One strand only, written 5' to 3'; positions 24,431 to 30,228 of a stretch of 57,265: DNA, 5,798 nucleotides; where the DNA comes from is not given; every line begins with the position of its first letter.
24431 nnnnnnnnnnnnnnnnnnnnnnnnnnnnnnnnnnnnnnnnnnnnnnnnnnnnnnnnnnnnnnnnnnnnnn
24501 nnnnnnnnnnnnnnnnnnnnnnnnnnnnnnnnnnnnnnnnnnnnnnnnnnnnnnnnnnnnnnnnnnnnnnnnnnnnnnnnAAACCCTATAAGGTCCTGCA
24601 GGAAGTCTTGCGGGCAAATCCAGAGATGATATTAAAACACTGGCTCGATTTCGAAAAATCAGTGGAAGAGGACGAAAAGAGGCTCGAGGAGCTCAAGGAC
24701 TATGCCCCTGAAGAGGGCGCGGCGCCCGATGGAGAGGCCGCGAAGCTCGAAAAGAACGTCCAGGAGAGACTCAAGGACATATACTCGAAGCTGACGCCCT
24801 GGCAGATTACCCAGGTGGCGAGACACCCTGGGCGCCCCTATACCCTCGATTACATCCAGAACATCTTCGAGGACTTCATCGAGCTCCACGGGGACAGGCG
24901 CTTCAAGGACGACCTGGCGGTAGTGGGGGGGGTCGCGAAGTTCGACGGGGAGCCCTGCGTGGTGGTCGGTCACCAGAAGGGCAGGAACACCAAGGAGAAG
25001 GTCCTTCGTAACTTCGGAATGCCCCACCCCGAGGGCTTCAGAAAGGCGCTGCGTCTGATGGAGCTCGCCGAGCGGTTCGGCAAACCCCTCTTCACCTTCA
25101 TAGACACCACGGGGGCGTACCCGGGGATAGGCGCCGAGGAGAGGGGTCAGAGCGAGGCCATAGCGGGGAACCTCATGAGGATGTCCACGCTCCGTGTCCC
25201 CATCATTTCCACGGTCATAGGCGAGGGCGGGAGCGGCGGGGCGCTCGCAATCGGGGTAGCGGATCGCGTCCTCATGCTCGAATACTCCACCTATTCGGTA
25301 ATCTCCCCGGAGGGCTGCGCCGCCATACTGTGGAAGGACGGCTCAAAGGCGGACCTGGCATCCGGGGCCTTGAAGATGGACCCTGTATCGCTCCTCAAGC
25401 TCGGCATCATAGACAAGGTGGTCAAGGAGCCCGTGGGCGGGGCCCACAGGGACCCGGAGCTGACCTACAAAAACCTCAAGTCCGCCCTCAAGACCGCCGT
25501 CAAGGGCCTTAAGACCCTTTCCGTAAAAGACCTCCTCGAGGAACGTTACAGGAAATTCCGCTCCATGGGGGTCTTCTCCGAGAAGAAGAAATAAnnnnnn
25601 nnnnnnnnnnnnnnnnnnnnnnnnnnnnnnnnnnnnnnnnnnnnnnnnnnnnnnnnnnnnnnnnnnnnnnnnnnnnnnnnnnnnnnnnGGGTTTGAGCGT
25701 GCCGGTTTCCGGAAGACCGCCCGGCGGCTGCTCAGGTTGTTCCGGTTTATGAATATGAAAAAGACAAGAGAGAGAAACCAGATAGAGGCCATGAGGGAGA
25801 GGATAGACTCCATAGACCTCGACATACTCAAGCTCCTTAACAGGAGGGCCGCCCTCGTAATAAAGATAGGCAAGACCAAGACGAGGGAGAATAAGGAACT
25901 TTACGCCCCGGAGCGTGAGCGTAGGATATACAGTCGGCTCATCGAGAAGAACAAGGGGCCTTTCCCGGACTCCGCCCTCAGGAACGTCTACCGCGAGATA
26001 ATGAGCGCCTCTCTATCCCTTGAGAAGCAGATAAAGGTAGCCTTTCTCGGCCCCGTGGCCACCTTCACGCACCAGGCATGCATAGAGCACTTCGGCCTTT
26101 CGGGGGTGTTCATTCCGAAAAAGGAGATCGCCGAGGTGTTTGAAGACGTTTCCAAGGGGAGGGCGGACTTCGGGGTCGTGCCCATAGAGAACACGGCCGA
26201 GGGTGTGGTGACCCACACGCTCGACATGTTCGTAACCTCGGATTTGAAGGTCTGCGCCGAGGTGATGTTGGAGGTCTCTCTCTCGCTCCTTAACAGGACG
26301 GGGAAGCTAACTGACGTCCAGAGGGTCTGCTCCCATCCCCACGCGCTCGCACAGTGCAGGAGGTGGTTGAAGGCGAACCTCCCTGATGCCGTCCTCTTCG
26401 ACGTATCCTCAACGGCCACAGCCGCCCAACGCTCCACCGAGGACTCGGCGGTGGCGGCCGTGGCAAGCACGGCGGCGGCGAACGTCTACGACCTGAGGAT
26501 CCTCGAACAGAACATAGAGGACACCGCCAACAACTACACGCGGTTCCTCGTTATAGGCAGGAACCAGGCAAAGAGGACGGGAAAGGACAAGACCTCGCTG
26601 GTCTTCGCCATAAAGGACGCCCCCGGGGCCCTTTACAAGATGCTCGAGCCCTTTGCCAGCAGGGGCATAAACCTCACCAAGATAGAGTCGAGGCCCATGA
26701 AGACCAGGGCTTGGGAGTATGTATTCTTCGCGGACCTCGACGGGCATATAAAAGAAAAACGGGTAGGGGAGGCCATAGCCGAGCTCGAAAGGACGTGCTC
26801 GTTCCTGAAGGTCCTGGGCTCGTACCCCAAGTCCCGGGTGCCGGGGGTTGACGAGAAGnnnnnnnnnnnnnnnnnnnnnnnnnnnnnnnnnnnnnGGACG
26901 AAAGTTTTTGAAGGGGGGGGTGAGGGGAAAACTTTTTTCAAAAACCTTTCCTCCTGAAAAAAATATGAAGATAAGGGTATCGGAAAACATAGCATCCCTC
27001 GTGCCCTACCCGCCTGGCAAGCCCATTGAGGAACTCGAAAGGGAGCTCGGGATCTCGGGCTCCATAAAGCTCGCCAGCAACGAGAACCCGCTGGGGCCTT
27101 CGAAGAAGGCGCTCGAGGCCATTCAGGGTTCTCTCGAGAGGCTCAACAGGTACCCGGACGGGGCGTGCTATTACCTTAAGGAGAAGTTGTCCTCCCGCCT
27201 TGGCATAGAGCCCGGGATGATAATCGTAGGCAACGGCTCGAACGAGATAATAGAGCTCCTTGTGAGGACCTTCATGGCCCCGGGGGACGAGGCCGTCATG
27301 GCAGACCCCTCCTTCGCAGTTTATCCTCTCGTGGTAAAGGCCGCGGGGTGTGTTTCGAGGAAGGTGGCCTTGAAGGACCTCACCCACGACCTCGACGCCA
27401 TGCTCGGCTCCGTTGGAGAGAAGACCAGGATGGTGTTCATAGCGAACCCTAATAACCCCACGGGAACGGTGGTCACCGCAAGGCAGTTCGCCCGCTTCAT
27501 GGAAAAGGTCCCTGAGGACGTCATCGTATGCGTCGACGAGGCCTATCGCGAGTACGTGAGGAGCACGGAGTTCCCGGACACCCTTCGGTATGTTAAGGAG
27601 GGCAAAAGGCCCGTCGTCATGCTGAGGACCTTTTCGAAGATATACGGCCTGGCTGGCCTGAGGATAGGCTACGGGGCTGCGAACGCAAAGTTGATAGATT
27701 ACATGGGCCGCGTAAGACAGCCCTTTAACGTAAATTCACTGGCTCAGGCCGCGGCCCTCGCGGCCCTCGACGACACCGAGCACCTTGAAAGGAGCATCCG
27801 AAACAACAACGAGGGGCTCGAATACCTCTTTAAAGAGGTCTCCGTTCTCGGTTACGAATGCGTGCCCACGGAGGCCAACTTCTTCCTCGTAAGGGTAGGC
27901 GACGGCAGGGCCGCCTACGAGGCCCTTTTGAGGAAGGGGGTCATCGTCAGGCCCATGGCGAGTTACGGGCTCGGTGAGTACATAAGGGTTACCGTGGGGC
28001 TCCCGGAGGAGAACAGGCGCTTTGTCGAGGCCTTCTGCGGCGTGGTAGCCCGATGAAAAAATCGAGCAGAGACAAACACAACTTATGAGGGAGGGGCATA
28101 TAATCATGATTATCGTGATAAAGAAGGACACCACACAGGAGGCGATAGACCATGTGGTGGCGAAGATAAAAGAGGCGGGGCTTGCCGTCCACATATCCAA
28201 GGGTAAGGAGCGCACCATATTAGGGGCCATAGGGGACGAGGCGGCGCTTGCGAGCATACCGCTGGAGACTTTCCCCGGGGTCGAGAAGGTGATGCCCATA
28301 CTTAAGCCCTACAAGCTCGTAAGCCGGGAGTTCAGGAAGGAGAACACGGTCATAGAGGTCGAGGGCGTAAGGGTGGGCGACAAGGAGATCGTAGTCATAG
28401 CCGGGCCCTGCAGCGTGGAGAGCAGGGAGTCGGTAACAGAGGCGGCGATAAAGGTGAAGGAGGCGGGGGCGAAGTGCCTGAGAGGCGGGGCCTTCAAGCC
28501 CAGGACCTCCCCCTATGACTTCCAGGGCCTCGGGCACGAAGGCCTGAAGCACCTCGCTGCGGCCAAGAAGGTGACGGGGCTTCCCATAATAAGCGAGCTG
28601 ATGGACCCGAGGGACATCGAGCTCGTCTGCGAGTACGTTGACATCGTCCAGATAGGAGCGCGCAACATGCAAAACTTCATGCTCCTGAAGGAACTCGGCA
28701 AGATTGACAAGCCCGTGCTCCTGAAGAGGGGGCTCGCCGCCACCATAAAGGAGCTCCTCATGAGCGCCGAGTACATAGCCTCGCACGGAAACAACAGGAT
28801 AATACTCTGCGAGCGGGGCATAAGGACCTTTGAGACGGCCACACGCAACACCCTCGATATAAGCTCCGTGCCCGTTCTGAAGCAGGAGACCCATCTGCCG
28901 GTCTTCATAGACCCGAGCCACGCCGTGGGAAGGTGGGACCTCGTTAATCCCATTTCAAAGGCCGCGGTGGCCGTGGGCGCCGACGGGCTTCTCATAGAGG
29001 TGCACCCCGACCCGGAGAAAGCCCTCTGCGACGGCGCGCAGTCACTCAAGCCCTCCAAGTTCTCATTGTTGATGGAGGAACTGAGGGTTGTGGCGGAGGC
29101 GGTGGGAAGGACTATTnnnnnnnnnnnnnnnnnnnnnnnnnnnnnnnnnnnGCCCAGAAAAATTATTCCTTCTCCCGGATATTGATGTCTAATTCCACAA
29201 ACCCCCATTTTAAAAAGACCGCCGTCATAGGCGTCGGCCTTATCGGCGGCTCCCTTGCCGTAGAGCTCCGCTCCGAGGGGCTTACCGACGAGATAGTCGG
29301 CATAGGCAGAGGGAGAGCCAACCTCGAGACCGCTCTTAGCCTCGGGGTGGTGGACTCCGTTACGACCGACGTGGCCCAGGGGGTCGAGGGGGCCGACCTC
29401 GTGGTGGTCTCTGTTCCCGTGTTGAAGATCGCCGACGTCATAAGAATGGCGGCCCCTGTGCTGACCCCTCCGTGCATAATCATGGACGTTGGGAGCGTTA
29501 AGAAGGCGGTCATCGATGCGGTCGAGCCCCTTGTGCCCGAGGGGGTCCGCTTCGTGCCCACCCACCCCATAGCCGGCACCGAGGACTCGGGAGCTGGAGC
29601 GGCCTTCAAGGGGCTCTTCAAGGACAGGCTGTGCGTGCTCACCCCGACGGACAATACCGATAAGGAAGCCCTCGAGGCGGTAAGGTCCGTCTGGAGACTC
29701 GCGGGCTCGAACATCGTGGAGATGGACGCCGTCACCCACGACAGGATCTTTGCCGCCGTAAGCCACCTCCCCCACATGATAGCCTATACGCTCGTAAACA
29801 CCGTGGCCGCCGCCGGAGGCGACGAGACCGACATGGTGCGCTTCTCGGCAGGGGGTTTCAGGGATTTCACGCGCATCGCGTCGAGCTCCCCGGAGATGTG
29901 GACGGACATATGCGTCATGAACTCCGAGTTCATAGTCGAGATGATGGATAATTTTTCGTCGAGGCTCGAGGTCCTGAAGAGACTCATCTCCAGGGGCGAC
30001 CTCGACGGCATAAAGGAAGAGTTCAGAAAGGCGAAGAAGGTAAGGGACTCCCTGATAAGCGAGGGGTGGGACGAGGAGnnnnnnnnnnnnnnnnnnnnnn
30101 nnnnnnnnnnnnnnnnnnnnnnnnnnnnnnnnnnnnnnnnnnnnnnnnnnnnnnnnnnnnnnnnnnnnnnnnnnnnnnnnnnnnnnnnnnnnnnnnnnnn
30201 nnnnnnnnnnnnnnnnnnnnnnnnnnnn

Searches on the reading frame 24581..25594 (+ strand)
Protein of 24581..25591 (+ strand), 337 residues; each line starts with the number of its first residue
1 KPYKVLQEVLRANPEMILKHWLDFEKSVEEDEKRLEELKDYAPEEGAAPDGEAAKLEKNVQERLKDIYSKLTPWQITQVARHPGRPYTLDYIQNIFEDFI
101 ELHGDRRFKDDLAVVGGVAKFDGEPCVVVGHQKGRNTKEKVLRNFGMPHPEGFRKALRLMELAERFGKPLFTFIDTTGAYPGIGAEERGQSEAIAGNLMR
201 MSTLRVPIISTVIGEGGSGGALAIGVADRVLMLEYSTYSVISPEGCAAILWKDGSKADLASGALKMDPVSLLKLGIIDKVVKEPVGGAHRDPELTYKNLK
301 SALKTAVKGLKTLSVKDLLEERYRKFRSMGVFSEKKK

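Call 66: search_protein_families(library=pfam, proteins=[window:24581-25591:+], max_evalue=0.00001)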
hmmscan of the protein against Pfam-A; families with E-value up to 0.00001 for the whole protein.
window:24581-25591:+ (337 aa): 2 families
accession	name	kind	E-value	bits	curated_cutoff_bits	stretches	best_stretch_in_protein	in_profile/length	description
PF03255.19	ACCA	-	6.6e-142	472.7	23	1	22-330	2-310/310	Acetyl co-enzyme A carboxylase carboxyltransferase-like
PF01039.27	Carboxyl_trans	-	3.5e-15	56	22.3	1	114-262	284-428/493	Carboxyl transferase domain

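Call 71: find_encoding_contigs(protein=window:24626-25594:+, flank=5000, max_places=10)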
Protein window:24626-25594:+ (322 aa): 12 contigs read that carry it; 10 places shown.
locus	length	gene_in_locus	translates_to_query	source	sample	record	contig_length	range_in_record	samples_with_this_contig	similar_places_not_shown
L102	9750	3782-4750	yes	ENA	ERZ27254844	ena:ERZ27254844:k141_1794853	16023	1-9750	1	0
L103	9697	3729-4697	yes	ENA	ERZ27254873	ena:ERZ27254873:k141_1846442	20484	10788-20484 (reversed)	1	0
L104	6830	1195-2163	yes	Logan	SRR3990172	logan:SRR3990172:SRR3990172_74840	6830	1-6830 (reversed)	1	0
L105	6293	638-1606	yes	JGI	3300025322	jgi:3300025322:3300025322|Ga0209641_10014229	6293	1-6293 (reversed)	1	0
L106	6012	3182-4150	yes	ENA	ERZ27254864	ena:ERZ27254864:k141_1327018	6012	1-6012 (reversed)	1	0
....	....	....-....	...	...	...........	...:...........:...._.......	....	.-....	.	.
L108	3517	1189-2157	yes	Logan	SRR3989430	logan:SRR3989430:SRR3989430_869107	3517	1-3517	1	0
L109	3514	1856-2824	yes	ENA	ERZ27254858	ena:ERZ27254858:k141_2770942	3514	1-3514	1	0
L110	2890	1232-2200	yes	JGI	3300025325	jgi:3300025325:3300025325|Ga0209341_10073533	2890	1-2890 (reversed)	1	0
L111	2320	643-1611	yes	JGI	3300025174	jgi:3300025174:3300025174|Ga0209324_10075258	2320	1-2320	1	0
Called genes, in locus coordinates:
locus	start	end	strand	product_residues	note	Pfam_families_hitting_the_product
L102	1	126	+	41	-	?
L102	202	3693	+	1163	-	PF02811:PHP, PF07733:DNA_pol3_alpha, PF17657:DNA_pol3_finger, PF14579:HHH_6, PF01336:tRNA_anti-codon (weak)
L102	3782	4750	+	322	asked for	PF03255:ACCA, PF01039:Carboxyl_trans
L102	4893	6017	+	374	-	PF01817:CM_2, PF00800:PDT, PF01842:ACT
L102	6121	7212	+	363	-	PF00155:Aminotran_1_2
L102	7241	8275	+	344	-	PF18152:DAHP_snth_FXD, PF00793:DAHP_synth_1, PF03102:NeuB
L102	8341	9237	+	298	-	PF03807:F420_oxidored (weak), PF02153:PDH_N, PF20463:PDH_C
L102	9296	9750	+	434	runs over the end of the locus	PF00275:EPSP_synthase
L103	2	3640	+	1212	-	?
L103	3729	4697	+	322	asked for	PF03255:ACCA, PF01039:Carboxyl_trans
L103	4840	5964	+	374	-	PF01817:CM_2, PF00800:PDT, PF01842:ACT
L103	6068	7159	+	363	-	PF00155:Aminotran_1_2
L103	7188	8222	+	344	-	PF18152:DAHP_snth_FXD, PF00793:DAHP_synth_1, PF03102:NeuB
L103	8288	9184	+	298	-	PF03807:F420_oxidored (weak), PF02153:PDH_N, PF20463:PDH_C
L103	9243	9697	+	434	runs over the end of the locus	PF00275:EPSP_synthase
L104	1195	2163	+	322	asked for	PF03255:ACCA, PF01039:Carboxyl_trans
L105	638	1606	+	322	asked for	PF03255:ACCA, PF01039:Carboxyl_trans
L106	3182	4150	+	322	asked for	PF03255:ACCA, PF01039:Carboxyl_trans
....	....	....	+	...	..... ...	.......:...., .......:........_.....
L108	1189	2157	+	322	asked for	PF03255:ACCA, PF01039:Carboxyl_trans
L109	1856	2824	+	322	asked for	PF03255:ACCA, PF01039:Carboxyl_trans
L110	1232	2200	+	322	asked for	PF03255:ACCA, PF01039:Carboxyl_trans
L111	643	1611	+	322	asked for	PF03255:ACCA, PF01039:Carboxyl_trans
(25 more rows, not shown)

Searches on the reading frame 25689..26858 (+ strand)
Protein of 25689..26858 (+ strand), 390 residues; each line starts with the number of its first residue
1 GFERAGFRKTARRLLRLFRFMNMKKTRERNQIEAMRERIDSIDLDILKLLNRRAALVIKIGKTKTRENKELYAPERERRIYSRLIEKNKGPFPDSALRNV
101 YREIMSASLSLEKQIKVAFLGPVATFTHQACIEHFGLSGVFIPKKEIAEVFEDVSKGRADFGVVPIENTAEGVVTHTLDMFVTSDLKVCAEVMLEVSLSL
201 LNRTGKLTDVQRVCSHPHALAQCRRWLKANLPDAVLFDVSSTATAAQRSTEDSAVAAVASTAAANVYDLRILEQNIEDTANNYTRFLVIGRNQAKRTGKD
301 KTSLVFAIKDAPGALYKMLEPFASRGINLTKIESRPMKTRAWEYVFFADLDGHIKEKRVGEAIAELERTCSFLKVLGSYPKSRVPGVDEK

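Call 66: search_protein_families(library=pfam, proteins=[window:25689-26858:+], max_evalue=0.00001)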
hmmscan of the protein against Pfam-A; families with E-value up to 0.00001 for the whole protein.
window:25689-26858:+ (390 aa): 3 families
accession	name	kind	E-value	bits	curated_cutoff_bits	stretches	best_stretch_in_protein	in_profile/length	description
PF00800.23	PDT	-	1.8e-61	207.5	25.2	1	117-293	1-180/181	Prephenate dehydratase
PF01817.26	CM_2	-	1.3e-22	80.2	27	1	35-113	1-80/80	Chorismate mutase type II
PF01842.31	ACT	-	3.6e-09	36.7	27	1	303-367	2-65/66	ACT domain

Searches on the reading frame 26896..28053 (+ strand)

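Call 66: search_protein_families(library=pfam, proteins=[window:26896-28053:+], max_evalue=0.00001)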
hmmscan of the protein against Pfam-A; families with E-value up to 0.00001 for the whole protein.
window:26896-28053:+ (386 aa): 1 family
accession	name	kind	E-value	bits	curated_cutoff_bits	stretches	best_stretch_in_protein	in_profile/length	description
PF00155.27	Aminotran_1_2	-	1.4e-62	212.4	19.7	1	57-379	4-360/361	Aminotransferase class I and II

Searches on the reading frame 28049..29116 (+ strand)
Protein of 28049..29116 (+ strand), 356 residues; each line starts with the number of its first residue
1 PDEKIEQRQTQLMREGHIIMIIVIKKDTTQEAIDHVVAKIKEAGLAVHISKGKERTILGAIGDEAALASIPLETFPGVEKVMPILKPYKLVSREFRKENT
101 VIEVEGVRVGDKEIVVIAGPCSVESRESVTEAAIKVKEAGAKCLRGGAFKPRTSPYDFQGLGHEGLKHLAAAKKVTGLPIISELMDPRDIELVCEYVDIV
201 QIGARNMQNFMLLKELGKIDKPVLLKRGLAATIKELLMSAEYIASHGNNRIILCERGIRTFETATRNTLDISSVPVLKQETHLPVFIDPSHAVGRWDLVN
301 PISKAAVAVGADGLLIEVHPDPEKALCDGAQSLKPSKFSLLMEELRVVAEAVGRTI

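Call 66: search_protein_families(library=pfam, proteins=[window:28049-29116:+], max_evalue=0.00001)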
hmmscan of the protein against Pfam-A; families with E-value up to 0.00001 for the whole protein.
window:28049-29116:+ (356 aa): 3 families
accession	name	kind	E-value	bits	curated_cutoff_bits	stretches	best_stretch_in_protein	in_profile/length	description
PF00793.26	DAHP_synth_1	-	4.5e-88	295.1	25.5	1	104-345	6-264/270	DAHP synthetase I family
PF18152.6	DAHP_snth_FXD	-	3.8e-24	84.7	27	1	20-86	1-67/67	DAHP synthase ferredoxin-like domain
PF03102.20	NeuB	-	2.1e-10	40.9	22.1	1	160-354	52-238/241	NeuB family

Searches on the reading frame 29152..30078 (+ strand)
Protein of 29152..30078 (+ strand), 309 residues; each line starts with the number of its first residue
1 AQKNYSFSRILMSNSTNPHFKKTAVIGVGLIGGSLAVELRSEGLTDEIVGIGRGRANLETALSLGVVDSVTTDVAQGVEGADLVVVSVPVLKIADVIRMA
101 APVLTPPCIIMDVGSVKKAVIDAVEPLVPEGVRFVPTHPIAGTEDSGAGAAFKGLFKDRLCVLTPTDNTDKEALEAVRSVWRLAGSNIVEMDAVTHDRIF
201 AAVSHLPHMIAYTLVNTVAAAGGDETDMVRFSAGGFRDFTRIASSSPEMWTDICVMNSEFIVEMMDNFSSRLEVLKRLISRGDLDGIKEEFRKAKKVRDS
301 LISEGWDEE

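Call 66: search_protein_families(library=pfam, proteins=[window:29152-30078:+], max_evalue=0.00001)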
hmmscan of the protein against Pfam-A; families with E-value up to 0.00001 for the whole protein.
window:29152-30078:+ (309 aa): 3 families
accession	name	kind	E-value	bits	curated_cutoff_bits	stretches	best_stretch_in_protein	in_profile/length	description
PF02153.23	PDH_N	-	4.4e-40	137.1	26.5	1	35-189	1-153/154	Prephenate dehydrogenase, nucleotide-binding domain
PF20463.3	PDH_C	-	4.4e-30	104.4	22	1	193-292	2-101/102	Prephenate dehydrogenase, dimerization domain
PF03807.23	F420_oxidored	-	1.1e-06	29.6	21.6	1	23-100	2-79/94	NADP oxidoreductase coenzyme F420-dependent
